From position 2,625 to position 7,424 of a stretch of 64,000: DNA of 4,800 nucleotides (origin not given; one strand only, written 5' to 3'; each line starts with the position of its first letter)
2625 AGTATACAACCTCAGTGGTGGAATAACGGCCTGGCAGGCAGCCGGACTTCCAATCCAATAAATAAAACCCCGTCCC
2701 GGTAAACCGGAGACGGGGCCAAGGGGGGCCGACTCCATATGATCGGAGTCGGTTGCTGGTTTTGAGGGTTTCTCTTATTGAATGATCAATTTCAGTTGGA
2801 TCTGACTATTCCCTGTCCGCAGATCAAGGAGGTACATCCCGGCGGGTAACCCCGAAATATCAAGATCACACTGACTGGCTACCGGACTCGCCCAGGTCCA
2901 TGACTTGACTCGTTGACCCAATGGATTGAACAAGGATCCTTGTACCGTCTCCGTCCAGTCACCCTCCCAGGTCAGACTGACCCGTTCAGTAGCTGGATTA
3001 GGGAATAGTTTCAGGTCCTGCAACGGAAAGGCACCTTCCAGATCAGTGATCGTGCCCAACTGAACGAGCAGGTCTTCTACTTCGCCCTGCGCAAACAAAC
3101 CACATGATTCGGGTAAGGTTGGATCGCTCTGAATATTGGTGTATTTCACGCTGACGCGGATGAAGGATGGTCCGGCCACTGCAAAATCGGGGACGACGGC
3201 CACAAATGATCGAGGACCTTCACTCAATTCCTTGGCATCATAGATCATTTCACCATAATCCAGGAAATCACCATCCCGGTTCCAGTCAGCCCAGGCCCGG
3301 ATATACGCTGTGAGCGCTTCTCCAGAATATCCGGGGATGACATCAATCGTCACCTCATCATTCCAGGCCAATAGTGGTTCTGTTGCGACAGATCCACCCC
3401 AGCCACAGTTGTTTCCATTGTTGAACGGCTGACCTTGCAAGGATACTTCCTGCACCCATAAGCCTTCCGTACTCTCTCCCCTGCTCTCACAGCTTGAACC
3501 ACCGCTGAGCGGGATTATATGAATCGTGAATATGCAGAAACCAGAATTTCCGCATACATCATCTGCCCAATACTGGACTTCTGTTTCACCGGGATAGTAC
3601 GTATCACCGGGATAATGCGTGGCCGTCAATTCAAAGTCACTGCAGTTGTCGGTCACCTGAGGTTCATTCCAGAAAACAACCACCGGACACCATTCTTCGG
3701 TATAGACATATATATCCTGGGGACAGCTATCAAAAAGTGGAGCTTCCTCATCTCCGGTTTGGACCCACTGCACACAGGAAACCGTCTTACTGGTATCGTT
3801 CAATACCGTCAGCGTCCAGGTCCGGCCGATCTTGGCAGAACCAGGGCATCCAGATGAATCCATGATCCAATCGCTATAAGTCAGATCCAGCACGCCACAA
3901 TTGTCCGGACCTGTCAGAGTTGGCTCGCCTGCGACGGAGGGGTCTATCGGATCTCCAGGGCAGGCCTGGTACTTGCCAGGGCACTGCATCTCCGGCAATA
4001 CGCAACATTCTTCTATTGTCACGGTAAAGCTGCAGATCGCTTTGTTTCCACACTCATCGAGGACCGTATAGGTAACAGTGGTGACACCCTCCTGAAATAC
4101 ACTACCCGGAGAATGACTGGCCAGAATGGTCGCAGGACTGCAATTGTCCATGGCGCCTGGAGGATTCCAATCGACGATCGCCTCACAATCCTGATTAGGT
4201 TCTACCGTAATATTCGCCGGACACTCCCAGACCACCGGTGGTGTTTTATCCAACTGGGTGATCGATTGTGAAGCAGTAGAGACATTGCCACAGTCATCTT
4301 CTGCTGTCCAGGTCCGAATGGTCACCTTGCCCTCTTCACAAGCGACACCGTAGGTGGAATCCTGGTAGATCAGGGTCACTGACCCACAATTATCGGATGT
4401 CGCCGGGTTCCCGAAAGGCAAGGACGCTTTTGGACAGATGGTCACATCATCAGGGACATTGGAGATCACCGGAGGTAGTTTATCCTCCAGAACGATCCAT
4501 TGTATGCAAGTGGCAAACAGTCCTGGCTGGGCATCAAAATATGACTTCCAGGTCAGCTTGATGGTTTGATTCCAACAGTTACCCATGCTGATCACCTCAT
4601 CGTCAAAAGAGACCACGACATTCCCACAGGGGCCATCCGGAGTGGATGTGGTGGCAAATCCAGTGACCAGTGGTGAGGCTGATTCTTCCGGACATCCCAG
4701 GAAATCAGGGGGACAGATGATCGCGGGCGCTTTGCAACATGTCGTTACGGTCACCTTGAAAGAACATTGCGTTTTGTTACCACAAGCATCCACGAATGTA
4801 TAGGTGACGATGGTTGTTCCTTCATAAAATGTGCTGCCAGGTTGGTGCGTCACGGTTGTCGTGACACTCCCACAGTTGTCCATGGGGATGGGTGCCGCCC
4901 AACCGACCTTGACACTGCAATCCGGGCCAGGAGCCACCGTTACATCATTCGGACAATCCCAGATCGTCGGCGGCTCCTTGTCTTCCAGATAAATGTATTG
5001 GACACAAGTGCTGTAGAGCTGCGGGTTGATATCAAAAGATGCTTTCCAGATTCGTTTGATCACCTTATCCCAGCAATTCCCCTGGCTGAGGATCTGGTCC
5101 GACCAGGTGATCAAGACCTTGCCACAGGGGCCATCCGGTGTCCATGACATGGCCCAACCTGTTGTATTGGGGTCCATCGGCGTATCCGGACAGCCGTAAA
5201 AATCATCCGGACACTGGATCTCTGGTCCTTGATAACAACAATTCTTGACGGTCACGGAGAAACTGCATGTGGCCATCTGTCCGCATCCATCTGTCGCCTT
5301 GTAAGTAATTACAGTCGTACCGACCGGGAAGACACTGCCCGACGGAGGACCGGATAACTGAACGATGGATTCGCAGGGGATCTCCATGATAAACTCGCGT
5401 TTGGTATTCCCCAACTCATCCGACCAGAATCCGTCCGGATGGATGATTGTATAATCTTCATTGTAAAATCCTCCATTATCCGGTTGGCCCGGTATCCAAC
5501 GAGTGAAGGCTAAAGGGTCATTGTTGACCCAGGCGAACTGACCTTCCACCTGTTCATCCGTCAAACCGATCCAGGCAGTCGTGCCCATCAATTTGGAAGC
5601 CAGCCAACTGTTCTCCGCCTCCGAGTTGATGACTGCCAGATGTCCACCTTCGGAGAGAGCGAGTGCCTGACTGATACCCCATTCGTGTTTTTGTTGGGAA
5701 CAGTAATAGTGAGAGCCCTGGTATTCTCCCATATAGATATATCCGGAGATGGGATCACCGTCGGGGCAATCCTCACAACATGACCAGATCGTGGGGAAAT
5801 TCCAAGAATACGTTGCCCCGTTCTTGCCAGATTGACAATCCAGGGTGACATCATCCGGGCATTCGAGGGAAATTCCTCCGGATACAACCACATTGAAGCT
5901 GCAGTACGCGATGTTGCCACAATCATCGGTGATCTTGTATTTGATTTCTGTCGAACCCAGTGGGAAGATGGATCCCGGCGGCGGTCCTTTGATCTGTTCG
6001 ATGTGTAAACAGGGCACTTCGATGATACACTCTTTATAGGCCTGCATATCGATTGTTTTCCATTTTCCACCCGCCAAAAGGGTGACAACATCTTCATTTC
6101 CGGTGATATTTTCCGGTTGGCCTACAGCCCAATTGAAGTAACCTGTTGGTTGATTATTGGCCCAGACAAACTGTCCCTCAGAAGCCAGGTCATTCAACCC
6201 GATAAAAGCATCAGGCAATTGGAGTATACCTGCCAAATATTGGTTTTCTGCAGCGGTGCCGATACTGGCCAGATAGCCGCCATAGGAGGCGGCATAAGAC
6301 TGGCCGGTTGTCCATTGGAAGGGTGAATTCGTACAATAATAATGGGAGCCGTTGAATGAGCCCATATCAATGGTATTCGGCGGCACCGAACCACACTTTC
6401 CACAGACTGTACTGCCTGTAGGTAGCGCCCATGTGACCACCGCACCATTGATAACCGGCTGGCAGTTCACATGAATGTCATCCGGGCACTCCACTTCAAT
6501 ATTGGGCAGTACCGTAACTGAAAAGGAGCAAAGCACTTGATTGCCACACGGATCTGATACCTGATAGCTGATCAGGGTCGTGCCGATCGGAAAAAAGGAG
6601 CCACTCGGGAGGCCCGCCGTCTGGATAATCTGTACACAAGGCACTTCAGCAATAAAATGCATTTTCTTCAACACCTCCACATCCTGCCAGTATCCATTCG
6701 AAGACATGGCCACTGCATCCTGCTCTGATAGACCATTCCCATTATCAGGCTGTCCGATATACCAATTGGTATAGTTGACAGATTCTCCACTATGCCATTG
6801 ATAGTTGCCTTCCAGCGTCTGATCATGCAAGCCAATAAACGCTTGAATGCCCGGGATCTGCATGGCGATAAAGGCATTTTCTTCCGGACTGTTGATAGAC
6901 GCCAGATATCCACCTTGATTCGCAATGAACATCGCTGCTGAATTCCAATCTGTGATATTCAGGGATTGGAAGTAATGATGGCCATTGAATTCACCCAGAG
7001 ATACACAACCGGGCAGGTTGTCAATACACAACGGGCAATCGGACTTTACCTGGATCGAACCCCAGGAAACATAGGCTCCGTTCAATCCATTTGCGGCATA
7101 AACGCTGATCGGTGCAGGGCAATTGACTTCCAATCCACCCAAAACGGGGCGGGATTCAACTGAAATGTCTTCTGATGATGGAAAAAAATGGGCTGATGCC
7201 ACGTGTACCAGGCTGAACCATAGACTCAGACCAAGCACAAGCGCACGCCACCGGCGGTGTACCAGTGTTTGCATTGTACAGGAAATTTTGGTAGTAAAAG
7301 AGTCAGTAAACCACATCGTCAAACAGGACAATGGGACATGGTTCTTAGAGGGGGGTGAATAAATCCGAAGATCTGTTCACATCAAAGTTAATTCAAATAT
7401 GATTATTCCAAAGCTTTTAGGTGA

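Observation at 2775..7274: Bacterial T9SS adhesin built from three C-type lectin domains, HYR-like modules and a GEVED domain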

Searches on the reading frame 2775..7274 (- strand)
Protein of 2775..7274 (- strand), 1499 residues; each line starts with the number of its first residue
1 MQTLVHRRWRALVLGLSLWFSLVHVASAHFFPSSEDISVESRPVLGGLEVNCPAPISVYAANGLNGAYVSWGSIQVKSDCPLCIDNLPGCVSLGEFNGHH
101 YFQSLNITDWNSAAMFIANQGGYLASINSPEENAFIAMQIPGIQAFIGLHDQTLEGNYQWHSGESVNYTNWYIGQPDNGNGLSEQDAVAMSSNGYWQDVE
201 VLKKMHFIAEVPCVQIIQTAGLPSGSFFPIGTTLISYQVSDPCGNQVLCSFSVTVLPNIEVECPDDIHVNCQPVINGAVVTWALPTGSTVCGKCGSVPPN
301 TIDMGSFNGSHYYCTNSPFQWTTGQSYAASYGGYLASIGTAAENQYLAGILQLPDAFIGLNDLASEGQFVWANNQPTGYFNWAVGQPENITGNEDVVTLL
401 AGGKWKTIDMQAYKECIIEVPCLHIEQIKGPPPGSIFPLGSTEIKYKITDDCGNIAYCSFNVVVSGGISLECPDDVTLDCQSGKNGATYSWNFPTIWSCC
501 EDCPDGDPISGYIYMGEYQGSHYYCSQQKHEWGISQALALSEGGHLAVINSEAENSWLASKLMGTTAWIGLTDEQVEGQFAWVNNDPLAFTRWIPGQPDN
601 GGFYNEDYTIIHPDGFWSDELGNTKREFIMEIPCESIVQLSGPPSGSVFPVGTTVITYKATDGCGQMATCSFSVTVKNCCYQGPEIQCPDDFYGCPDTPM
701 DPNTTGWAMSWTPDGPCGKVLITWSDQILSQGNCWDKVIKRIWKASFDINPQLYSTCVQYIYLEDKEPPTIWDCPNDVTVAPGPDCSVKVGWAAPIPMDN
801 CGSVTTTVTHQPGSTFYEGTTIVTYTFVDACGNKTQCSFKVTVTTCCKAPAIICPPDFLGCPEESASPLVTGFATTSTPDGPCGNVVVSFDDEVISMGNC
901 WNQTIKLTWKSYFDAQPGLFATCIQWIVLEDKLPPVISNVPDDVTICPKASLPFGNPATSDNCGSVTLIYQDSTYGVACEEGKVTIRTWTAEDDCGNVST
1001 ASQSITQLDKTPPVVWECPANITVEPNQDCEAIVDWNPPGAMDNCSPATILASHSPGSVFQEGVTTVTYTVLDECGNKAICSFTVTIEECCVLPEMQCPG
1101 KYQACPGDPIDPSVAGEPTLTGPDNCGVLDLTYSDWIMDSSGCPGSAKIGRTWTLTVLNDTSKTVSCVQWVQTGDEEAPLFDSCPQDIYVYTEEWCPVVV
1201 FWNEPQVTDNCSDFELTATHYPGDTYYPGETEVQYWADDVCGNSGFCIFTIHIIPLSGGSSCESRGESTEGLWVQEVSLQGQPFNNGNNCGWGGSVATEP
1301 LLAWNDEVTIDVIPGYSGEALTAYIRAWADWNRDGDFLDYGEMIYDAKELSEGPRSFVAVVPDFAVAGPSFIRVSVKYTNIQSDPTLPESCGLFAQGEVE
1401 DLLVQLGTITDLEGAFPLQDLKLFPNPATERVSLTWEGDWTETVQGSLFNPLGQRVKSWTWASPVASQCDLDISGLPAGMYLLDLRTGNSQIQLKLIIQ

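Call 4: search_protein_families(library=pfam, proteins=[window:2775-7274:-], max_evalue=0.1)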
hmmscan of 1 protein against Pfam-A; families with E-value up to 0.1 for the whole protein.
window:2775-7274:- (1499 aa): 6 families
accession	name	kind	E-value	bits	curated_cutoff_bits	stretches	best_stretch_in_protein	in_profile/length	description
PF02494.22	HYR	-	8.2e-71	234.8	21.7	6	1009-1087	2-81/81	HYR domain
PF00059.27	Lectin_C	-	1.8e-37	128.8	22.6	3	110-208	5-104/107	Lectin C-type domain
PF20009.4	GEVED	-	8e-12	46.2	24.4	1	1324-1402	1-75/78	GEVED domain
PF18962.6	Por_Secre_tail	-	1.6e-08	35.1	27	1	1423-1498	1-75/75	Secretion system C-terminal sorting domain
PF23237.1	HYR_4C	-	0.0015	19.1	27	2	794-843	22-73/73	HYR-like domain with 4 cysteines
PF16403.11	Bact_surface_Ig-like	-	0.044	14.3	27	0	1063-1086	47-70/71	Bacterial surface protein, Ig-like domain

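Call 5: search_protein_families(library=ncbifam, proteins=[window:2775-7274:-], max_evalue=0.1)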
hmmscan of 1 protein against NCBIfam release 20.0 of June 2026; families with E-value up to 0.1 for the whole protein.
window:2775-7274:- (1499 aa): 6 families
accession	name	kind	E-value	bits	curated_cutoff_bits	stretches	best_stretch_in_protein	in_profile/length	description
NF047446.1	barrel_OmpL47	domain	3.5e-08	33.8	40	0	1053-1079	33-59/68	OmpL47-type beta-barrel domain-containing protein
TIGR04183.1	Por_Secre_tail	domain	7e-08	32.3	23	1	1423-1499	1-72/72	T9SS type A sorting domain-containing protein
NF012211.1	tand_rpt_95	domain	4.7e-06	26.5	90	0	807-851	49-92/98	tandem-95 repeat protein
NF047971.1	ThermolysLepto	equivalog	8.1e-06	24.3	1350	1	1271-1406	635-771/776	M4 family metalopeptidase thermolysin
NF038113.1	T9SSA_dep_M36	equivalog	0.0015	16.7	885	1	1419-1499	791-869/869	T9SS-dependent M36 family metallopeptidase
NF047441.1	Lepto_OmpL47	equivalog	0.062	12.9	250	0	1056-1080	106-130/336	multi-beta-barrel domain surface protein OmpL47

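Call 10: find_homologous_proteins(query=window:2775-7274:-)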
Query window:2775-7274:- (1499 aa): 334 proteins with E <= 0.001 among 7969 candidates; the best 120 are listed.
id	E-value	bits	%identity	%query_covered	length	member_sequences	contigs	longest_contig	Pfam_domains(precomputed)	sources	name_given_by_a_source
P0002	0.0e+0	3126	85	100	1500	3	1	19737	PF00059.28,PF02494.23,PF20009.5,PF18962.8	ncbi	-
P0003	0.0e+0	2839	78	100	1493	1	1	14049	PF00059.28,PF02494.23,PF20009.5,PF18962.8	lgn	-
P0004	0.0e+0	2792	76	100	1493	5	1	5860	PF00059.28,PF02494.23,PF20009.5,PF18962.8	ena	-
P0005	0.0e+0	2545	69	100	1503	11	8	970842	PF23237.2,PF00059.28,PF02494.23,PF20009.5,PF18962.8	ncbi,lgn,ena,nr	ncbi:MAG: HYR domain-containing protein [Lewinellaceae bacterium]|nr:HYR domain-containing protein [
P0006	0.0e+0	1965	46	84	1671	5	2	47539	PF23237.2,PF00059.28,PF02494.23,PF20009.5,PF18962.8,PF16403.12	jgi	jgi:hypothetical protein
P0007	0.0e+0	1964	46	84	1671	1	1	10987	PF00059.28,PF02494.23,PF20009.5,PF18962.8,PF16403.12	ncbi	-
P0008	0.0e+0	1567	40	35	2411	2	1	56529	PF23237.2,PF00059.28,PF02494.23,PF20009.5,PF18962.8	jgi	-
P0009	0.0e+0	1356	41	30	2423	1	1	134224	PF00059.28,PF02494.23,PF20009.5,PF18962.8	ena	-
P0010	0.0e+0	1336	42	30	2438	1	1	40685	PF23237.2,PF00059.28,PF02494.23,PF20009.5,PF18962.8,PF16403.12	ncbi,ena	-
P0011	0.0e+0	1272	42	30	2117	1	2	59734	PF23237.2,PF00059.28,PF02494.23,PF20009.5,PF18962.8,PF19077.7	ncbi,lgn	-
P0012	0.0e+0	1190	42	34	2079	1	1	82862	PF00059.28,PF02494.23,PF17957.8,PF20009.5,PF18962.8,PF16403.12,PF19077.7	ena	-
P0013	0.0e+0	1166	37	31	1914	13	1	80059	PF27332.1,PF00059.28,PF02494.23,PF20009.5,PF18962.8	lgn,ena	-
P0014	0.0e+0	1158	45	31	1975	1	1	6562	PF00059.28,PF02494.23,PF20009.5,PF18962.8,PF19077.7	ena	-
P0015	0.0e+0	1149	39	31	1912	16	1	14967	PF27332.1,PF23237.2,PF00059.28,PF02494.23,PF20009.5,PF18962.8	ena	-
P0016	0.0e+0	1069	45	31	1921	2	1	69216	PF00059.28,PF02494.23,PF20009.5,PF18962.8,PF16403.12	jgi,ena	-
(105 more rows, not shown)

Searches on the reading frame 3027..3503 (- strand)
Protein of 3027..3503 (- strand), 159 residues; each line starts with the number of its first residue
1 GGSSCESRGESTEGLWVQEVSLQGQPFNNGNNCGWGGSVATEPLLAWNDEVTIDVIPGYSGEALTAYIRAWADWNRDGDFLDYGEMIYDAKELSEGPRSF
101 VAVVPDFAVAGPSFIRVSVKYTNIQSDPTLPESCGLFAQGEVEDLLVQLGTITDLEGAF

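Call 50: search_solved_structures(query=window:3027-3503:-, max_evalue=1, show_alignments=1)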
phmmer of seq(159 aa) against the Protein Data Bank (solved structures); distinct sequences matched with E-value up to 1: 3.
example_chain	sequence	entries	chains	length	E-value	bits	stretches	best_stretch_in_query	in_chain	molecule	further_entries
8z16_A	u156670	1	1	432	0.36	13.7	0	45-134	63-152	Flavin-dependent monooxygenase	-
8z17_A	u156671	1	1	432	0.46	13.3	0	51-134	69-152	Flavin-dependent monooxygenase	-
8z12_A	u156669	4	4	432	0.46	13.3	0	51-134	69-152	Flavin-dependent monooxygenase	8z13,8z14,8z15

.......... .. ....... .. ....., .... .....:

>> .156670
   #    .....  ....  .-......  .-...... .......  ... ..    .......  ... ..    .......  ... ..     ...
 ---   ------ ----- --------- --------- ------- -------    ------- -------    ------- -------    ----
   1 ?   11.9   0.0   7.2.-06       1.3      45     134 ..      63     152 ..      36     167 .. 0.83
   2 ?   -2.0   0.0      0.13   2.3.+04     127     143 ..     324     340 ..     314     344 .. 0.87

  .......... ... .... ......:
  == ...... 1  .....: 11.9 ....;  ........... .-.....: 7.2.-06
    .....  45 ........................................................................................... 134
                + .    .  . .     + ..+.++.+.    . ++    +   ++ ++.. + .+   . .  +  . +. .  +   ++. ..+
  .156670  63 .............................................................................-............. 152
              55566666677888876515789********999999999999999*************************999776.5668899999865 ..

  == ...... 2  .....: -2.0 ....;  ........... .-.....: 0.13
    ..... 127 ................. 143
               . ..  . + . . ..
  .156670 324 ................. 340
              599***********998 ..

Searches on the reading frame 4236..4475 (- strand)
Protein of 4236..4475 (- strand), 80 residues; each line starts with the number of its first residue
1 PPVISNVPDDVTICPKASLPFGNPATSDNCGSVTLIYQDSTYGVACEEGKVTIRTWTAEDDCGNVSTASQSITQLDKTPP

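Call 8: search_protein_families(library=pfam, proteins=[window:4236-4475:-], max_evalue=1)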
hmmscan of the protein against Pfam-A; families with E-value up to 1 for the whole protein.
seq(80 aa): 2 families
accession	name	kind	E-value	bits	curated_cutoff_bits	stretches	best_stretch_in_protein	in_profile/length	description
PF23237.1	HYR_4C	-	0.00033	21.2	27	1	16-73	16-72/73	HYR-like domain with 4 cysteines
PF02494.22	HYR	-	0.0057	17.4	21.7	1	15-68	23-75/81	HYR domain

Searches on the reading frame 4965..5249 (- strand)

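Call 8: search_protein_families(library=pfam, proteins=[window:4965-5249:-], max_evalue=1)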
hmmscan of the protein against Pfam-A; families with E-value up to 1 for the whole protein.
seq(95 aa): 1 family
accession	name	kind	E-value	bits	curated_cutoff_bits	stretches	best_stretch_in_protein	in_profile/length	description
PF20538.3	DUF6753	-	0.27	11.2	27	1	30-65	159-192/217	Family of unknown function (DUF6753)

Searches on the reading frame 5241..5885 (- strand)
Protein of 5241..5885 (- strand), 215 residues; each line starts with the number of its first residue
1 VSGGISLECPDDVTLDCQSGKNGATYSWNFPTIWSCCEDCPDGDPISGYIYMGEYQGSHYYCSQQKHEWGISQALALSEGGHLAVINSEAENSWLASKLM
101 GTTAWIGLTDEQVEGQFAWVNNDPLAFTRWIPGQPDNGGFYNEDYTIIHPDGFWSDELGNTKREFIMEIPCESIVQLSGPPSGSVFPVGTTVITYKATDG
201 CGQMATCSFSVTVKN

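Call 8: search_protein_families(library=pfam, proteins=[window:5241-5885:-], max_evalue=1)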
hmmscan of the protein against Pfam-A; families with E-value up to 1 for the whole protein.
seq(215 aa): 2 families
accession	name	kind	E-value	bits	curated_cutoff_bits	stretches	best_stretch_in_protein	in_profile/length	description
PF00059.27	Lectin_C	-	3.8e-12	47.3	22.6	1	66-166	2-104/107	Lectin C-type domain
PF02494.22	HYR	-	1.1e-09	38.9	21.7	1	174-213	42-81/81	HYR domain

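Call 57: find_related_loci(query=window:5244-5879:-, collection=genome_contigs, flank=5000)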
Query window:5244-5879:- (212 aa) in genome_contigs; peptide patterns used: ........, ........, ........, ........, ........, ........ (x = any residue, [..] = any of these).
67 stretches matched a pattern; 26 encode a relative of the query (tblastn E <= 1e-3); 26 distinct loci.
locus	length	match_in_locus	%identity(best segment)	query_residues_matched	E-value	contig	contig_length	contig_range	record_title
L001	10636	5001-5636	92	1-212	4e-136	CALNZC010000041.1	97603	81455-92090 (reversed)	MAG: uncultured Saprospiraceae bacterium isolate LOGT_bin.0051 genome assembly, contig: contig_106451, whole genome shot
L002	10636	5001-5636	90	1-212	4e-134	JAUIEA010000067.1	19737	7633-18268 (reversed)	MAG: Bacteroidia bacterium isolate 8_bin.14 NODE_2761_length_19737_cov_0.874554, whole genome shotgun sequence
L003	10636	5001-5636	79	1-212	3e-118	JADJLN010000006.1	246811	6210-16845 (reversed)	MAG: Saprospiraceae bacterium isolate EsbW_18-Q3-R4-48_BAT3C.148 tig00007487-10-2471590, whole genome shotgun sequence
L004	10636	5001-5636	76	1-212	8e-118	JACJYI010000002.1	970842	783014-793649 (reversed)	MAG: Lewinellaceae bacterium isolate HK-STAS-BACT-34 HK-STAS-BACT-34_2, whole genome shotgun sequence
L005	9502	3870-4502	59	2-212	2e-85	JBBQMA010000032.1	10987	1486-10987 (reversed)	MAG: Chitinophagales bacterium isolate Co_metawrap_455 Cmw_455_k141_25098124_length_10987_cov_7.0000, whole genome shotg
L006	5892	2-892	79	82-212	4e-68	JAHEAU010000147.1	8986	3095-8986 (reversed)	MAG: Lewinellaceae bacterium isolate Ww120 NODE_19337_length_8986_cov_2.765708, whole genome shotgun sequence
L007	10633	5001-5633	48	2-212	2e-67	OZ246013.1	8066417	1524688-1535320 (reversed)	MAG: Saprospiraceae bacterium isolate e1f2261a-3454-464d-be59-2565730905ce genome assembly, chromosome: 1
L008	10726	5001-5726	48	3-212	3e-64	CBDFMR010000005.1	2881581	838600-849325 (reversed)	MAG: Saprospiraceae bacterium isolate 1c003112-fac1-447a-85d0-d4bb8213fbc8 genome assembly, contig: contig_5, whole geno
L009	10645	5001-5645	48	1-212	8e-63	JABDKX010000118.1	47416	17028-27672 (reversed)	MAG: Saprospiraceae bacterium isolate SS_bin_60 k127_4443805, whole genome shotgun sequence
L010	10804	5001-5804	49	4-212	7e-63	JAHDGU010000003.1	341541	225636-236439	MAG: Saprospiraceae bacterium isolate MAG-53 RZ_40, whole genome shotgun sequence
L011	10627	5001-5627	49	3-211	3e-61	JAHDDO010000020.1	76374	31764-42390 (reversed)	MAG: Saprospiraceae bacterium isolate MAG-16 RZ_921, whole genome shotgun sequence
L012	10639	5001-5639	46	3-212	8e-60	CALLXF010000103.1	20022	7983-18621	MAG: uncultured Saprospiraceae bacterium isolate H3_Bin_METABAT__188_1 genome assembly, contig: c_000000987411, whole ge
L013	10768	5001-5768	46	7-212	1e-57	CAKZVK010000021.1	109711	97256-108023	MAG: uncultured Saprospiraceae bacterium isolate L4_Bin_Bin_63_1 genome assembly, contig: c_000001136945, whole genome s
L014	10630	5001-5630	45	3-212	3e-57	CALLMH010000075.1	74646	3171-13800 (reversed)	MAG: uncultured Saprospiraceae bacterium isolate L4_Bin_METABAT__129_1 genome assembly, contig: c_000000747608, whole ge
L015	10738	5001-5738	45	6-212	6e-55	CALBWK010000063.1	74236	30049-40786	MAG: uncultured Saprospiraceae bacterium isolate R2_Bin_MAXBIN__064_sub_1 genome assembly, contig: c_000000248113, whole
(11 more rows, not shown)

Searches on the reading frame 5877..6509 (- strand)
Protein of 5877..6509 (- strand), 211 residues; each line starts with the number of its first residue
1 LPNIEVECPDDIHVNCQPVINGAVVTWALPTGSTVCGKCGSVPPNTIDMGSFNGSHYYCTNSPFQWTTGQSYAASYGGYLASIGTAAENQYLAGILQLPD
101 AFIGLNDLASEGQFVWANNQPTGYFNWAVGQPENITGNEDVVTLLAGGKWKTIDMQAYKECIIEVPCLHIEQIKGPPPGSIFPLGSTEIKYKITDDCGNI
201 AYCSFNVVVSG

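Call 8: search_protein_families(library=pfam, proteins=[window:5877-6509:-], max_evalue=1)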
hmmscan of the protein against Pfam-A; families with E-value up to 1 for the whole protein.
seq(211 aa): 2 families
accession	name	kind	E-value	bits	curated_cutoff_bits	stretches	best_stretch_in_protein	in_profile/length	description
PF00059.27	Lectin_C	-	3.2e-10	41.1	22.6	1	65-161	4-103/107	Lectin C-type domain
PF02494.22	HYR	-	1.5e-09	38.5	21.7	1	174-209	46-81/81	HYR domain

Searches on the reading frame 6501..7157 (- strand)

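Call 8: search_protein_families(library=pfam, proteins=[window:6501-7157:-], max_evalue=1)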
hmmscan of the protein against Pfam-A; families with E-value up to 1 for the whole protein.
seq(219 aa): 2 families
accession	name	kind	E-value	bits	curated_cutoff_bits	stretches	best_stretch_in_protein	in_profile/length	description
PF00059.27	Lectin_C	-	3e-13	50.9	22.6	1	71-169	5-104/107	Lectin C-type domain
PF02494.22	HYR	-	7e-09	36.4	21.7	1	180-216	45-81/81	HYR domain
